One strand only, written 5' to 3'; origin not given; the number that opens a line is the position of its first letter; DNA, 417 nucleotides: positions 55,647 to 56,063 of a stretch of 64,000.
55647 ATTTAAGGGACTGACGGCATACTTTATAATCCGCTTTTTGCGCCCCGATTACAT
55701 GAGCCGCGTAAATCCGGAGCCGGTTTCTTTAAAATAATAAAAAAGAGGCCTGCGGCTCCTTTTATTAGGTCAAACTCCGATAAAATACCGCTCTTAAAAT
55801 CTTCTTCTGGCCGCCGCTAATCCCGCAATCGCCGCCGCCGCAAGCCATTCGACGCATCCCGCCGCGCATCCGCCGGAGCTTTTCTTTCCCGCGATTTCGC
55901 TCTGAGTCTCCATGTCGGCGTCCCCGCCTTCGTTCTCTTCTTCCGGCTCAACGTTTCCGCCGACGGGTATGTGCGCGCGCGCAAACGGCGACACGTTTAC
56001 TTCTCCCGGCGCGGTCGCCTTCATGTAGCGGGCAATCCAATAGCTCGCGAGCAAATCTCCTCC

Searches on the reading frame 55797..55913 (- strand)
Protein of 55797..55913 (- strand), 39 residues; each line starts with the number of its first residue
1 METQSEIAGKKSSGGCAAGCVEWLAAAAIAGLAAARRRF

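Call 8: search_protein_families(library=ncbifam, proteins=[window:55797-55913:-], max_evalue=10)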
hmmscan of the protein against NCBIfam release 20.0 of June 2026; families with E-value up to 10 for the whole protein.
seq(39 aa): 6 families
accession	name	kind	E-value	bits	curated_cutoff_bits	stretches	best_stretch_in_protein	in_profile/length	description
TIGR04564.1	Synergist_CTERM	domain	9.5e-06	25.6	22.5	1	12-38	1-26/27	Synerg-CTERM sorting domain-containing protein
NF058571.1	GVDTG_CTERM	domain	0.061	13.6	29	1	12-38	18-44/44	GVDTG sorting domain-containing protein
NF041894.1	MXAN_6652_fam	equivalog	0.083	12.4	200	1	8-38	171-203/203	MXAN_6652 family MXYO-CTERM-anchored protein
TIGR03370.1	VPLPA-CTERM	domain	0.2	11.7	25.35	1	23-38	8-23/25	VPLPA-CTERM sorting domain-containing protein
TIGR03778.1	VPDSG_CTERM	subfamily_domain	0.24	11.6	22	1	24-38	10-24/24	VPDSG-CTERM sorting domain-containing protein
NF045522.1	MXAN_2561_fam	equivalog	0.37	10.2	150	1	8-38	271-303/304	MXAN_2561 family MXYO-CTERM-anchored protein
